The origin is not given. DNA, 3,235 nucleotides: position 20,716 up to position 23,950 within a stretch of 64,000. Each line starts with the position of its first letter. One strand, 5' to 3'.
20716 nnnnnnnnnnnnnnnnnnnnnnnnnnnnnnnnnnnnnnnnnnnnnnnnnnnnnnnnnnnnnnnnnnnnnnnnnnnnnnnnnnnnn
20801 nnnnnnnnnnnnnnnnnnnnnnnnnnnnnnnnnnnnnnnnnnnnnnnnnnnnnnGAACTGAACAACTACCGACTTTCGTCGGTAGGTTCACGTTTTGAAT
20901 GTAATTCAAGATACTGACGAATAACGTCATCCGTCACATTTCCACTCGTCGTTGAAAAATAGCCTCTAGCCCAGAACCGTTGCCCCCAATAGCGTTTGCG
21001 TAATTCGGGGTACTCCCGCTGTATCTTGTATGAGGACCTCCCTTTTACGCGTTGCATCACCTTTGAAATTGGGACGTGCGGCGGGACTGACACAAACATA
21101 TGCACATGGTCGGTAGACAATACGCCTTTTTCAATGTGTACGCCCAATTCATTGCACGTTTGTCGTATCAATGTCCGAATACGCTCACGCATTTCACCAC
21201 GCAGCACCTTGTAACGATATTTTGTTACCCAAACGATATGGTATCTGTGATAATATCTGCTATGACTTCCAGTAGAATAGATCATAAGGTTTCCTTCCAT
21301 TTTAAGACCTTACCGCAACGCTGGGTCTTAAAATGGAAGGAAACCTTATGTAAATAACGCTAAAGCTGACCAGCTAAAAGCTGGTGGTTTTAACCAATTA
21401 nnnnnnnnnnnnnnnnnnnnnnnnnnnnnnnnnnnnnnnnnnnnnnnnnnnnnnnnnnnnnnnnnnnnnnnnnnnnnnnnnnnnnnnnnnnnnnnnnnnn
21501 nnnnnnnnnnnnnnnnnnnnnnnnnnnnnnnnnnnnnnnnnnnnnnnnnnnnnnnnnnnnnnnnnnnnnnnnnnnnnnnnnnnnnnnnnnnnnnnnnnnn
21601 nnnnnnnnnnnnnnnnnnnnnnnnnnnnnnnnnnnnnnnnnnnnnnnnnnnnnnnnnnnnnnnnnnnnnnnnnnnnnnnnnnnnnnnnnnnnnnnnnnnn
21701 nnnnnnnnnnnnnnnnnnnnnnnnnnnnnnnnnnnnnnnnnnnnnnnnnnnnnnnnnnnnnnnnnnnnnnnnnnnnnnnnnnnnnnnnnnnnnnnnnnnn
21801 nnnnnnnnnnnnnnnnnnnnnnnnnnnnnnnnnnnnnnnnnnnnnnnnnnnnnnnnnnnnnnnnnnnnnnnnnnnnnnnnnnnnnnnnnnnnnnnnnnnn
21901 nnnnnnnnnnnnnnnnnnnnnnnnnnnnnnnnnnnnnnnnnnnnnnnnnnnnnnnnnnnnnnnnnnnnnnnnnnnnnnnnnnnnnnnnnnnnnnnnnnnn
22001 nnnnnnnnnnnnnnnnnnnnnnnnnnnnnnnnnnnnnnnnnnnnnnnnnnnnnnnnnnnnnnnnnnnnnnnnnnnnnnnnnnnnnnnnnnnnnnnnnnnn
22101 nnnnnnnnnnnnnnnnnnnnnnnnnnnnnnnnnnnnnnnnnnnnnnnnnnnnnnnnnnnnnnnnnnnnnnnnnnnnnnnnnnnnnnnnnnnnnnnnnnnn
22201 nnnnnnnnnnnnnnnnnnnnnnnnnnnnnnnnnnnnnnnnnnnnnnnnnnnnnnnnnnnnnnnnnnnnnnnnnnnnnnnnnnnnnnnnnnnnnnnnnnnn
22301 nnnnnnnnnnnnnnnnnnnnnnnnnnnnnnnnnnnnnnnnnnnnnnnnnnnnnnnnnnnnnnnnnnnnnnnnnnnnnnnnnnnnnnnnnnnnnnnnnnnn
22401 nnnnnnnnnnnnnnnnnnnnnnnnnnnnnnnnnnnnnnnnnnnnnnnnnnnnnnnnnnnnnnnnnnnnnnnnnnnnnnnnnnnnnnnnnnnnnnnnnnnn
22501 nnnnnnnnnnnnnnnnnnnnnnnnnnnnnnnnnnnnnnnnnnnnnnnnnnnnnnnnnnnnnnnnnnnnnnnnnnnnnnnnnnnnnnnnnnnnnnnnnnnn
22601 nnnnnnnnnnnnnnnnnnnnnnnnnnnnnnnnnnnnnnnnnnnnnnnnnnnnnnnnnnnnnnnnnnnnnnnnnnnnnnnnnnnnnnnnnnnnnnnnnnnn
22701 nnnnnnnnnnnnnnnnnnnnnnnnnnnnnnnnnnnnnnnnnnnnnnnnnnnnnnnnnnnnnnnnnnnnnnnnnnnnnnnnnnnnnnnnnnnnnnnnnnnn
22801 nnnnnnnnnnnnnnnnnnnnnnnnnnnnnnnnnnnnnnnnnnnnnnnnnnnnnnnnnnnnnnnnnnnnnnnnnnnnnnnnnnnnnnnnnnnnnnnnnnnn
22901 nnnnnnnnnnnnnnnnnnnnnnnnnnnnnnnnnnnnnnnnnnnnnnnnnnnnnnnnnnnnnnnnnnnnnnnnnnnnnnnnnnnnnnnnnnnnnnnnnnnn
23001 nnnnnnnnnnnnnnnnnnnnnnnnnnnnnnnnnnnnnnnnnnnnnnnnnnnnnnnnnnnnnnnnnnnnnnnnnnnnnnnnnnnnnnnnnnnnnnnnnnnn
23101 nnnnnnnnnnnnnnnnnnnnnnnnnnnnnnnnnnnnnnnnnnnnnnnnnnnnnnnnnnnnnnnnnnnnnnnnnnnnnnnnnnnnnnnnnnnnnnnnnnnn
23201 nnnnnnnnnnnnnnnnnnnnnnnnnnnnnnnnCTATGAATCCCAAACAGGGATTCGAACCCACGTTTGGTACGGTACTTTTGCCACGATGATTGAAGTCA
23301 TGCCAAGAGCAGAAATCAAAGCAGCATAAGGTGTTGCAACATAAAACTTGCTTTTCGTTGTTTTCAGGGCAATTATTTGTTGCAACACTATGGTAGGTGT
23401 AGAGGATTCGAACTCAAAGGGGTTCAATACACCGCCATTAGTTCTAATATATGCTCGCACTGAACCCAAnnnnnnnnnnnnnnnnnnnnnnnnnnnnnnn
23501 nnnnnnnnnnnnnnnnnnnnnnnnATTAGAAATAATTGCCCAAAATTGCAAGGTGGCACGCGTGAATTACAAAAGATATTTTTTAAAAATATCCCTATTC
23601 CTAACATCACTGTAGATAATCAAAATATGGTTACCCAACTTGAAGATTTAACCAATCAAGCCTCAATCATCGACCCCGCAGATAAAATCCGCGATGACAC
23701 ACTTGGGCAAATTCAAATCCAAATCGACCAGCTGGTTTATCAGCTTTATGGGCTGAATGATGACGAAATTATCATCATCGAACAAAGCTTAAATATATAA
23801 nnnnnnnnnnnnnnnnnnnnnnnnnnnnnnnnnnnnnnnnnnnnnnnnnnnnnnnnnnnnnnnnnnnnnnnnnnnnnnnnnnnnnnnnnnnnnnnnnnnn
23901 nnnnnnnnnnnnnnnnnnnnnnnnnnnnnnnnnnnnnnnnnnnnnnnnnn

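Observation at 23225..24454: AT-rich integration hotspot with tRNA-like fragments, 46-bp direct repeats, a methylase C-terminal remnant and a tiny Pro/Gly-rich ORF bearing a poly-G tract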

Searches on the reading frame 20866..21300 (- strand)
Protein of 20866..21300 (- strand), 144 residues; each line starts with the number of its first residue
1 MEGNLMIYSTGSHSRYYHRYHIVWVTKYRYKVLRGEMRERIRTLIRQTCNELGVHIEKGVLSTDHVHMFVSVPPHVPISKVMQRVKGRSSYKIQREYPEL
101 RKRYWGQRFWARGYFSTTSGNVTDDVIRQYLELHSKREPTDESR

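Call 7: search_protein_families(library=pfam, proteins=[window:20866-21300:-], max_evalue=0.01)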
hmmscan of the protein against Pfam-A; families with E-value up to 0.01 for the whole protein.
window:20866-21300:- (144 aa): 1 family
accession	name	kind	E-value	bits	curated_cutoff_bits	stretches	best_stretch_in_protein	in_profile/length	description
PF01797.21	Y1_Tnp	-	4.4e-42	143.5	23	1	16-132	3-119/121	Transposase IS200 like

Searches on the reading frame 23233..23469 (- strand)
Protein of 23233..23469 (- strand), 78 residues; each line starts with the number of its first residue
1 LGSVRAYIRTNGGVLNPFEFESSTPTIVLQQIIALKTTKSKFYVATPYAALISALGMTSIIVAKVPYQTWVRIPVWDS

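Call 7: search_protein_families(library=pfam, proteins=[window:23233-23469:-], max_evalue=0.01)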
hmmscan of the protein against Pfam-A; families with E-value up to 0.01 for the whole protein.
window:23233-23469:- (78 aa): 0 families

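Call 20: search_protein_families(library=pfam, proteins=[window:23233-23469:-], max_evalue=10)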
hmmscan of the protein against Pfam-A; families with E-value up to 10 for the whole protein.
window:23233-23469:- (78 aa): 1 family
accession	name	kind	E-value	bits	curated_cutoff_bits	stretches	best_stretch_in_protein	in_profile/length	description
PF09815.14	XK-related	-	0.039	13.4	24.8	1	20-72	132-181/337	XK-related protein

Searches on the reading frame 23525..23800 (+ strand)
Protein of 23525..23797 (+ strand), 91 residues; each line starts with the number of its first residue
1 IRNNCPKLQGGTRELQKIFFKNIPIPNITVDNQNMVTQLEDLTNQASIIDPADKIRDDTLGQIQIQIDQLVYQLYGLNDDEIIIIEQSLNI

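Call 7: search_protein_families(library=pfam, proteins=[window:23546-23800:+], max_evalue=0.01)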
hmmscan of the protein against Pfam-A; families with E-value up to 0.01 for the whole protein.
window:23546-23800:+ (84 aa): 0 families

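Call 20: search_protein_families(library=pfam, proteins=[window:23546-23800:+], max_evalue=10)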
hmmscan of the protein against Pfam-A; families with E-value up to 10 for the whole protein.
window:23546-23800:+ (84 aa): 0 families

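Call 21: find_homologous_proteins(query=window:23546-23797:+, max_evalue=0.001)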
Query seq(84 aa) (84 aa): 5 proteins with E <= 0.001 among 8 candidates.
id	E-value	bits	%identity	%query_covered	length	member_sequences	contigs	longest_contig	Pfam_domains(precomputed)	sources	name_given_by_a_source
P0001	5.9e-45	168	99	100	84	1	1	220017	-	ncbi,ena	-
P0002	5.9e-11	60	52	99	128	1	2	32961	PF12950.14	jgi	jgi:hypothetical protein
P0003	1.4e-6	46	43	94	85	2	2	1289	-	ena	-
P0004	1.5e-5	43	41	95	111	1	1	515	-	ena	-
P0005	2.0e-5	42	41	96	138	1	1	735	-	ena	-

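Call 22: find_encoding_contigs(protein=P0001, flank=10000, max_places=5)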
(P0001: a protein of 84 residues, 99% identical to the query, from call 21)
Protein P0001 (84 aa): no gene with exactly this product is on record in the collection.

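Call 46: search_protein_representatives(protein=window:23525-23797:+)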
Query: 91 residues. Proteins with E-value up to 0.001 (for the whole library): 261; up to 1e-10: 12; up to 1e-30: 1. The best 150 are listed.
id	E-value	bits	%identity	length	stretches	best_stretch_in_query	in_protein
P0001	3.4e-45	167.8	99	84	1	8-91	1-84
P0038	4.6e-14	68.5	54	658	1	1-86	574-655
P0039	8.7e-14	67.6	45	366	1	1-87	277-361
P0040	1.3e-12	63.9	49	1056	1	1-87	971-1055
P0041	1.9e-12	63.3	43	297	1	1-87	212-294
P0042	2.1e-12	63.2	49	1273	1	1-88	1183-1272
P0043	2.5e-12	63.0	44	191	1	2-87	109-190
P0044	3.6e-12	62.4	46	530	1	1-87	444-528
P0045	4.2e-12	62.2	47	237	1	2-88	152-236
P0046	9.5e-12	61.1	32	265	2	11-90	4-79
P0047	1.6e-11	60.4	49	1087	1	1-87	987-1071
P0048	1.9e-11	60.1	48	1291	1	1-86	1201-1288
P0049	1.1e-10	57.7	33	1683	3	11-87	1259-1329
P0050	1.2e-10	57.6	45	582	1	1-87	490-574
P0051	3.2e-10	56.2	44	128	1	2-88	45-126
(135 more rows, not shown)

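Call 47: search_protein_families(library=pfam, proteins=[P0038, P0040, P0042, P0047, P0048, P0044], max_evalue=0.00001)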
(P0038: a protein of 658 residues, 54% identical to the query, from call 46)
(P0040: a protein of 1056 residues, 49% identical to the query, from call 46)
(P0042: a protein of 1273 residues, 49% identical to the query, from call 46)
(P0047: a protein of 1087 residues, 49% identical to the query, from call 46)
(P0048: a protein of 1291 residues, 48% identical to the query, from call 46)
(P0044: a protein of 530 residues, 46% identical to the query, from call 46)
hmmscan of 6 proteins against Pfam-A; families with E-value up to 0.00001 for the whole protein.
P0038 (658 aa): 3 families
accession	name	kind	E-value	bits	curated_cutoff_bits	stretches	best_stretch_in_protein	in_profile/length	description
PF07669.17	Eco57I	-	5.6e-36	124.6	25.3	1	65-305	1-164/171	Eco57I restriction-modification methylase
PF12950.13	TaqI_C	-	4e-16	59.8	26.5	1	427-598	1-118/118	TaqI-like C-terminal specificity domain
PF02384.22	N6_Mtase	-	2.8e-06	27.3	20.4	0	215-328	122-235/311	N-6 DNA Methylase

P0040 (1056 aa): 4 families
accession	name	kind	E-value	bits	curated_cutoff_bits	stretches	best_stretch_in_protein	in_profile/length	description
PF07669.17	Eco57I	-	4.9e-39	134.6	25.3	1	517-726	1-171/171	Eco57I restriction-modification methylase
PF02384.22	N6_Mtase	-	1.3e-12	48.2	20.4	0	605-741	95-233/311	N-6 DNA Methylase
PF20473.4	MmeI_Mtase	-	1.9e-08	34.2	27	1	457-694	13-200/259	MmeI, DNA-methyltransferase domain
PF12950.13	TaqI_C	-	2.9e-08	34.4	26.5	1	840-995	1-118/118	TaqI-like C-terminal specificity domain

P0042 (1273 aa): 5 families
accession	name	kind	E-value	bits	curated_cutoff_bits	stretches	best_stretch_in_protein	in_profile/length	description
PF25120.1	DUF7814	-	4.2e-82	275.7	27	1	246-470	2-228/228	Domain of unknown function (DUF7814)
PF23653.1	DUF7149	-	1.2e-67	228.3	27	1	14-244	4-239/239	Domain of unknown function (DUF7149)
PF07669.17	Eco57I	-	3.2e-37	128.7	25.3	1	642-933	1-171/171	Eco57I restriction-modification methylase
PF12950.13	TaqI_C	-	4.9e-14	53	26.5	1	1055-1207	1-118/118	TaqI-like C-terminal specificity domain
PF20473.4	MmeI_Mtase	-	4.6e-09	36.3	27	1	537-697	7-119/259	MmeI, DNA-methyltransferase domain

P0047 (1087 aa): 4 families
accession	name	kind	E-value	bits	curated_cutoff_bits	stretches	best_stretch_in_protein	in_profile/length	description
PF07669.17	Eco57I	-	1.4e-38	133.1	25.3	1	536-737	2-159/171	Eco57I restriction-modification methylase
PF12950.13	TaqI_C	-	2.1e-13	51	26.5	1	863-1011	1-118/118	TaqI-like C-terminal specificity domain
PF02384.22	N6_Mtase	-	1.3e-11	44.9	20.4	0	650-763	122-234/311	N-6 DNA Methylase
PF20473.4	MmeI_Mtase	-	2.7e-06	27.2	27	0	471-673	6-155/259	MmeI, DNA-methyltransferase domain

P0048 (1291 aa): 5 families
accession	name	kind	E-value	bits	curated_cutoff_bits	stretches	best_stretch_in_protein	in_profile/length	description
PF25120.1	DUF7814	-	4.4e-79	265.8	27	1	234-471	1-228/228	Domain of unknown function (DUF7814)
PF23653.1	DUF7149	-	1.4e-66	224.8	27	1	9-233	4-239/239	Domain of unknown function (DUF7149)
PF07669.17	Eco57I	-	3.2e-38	131.9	25.3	1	634-918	1-170/171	Eco57I restriction-modification methylase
PF12950.13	TaqI_C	-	1.1e-15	58.3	26.5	1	1034-1225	1-118/118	TaqI-like C-terminal specificity domain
PF20473.4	MmeI_Mtase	-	1.2e-06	28.4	27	0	545-721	17-146/259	MmeI, DNA-methyltransferase domain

P0044 (530 aa): 3 families
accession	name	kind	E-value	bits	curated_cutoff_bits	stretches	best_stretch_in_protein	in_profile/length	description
PF07669.17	Eco57I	-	1.6e-29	103.6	25.3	1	62-185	48-165/171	Eco57I restriction-modification methylase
PF12950.13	TaqI_C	-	5.2e-14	52.9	26.5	1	306-468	1-118/118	TaqI-like C-terminal specificity domain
PF02384.22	N6_Mtase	-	2.9e-06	27.3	20.4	1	91-223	121-249/311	N-6 DNA Methylase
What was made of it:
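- On Eco57I-family type IIG-like methylase: phmmer matches to the C-termini of proteins that carry Eco57I plus TaqI_C (calls 46, 47).
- Checked: It matches the extreme C-termini of 530-1291-aa Eco57I + TaqI_C proteins (calls 21, 46, 47).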
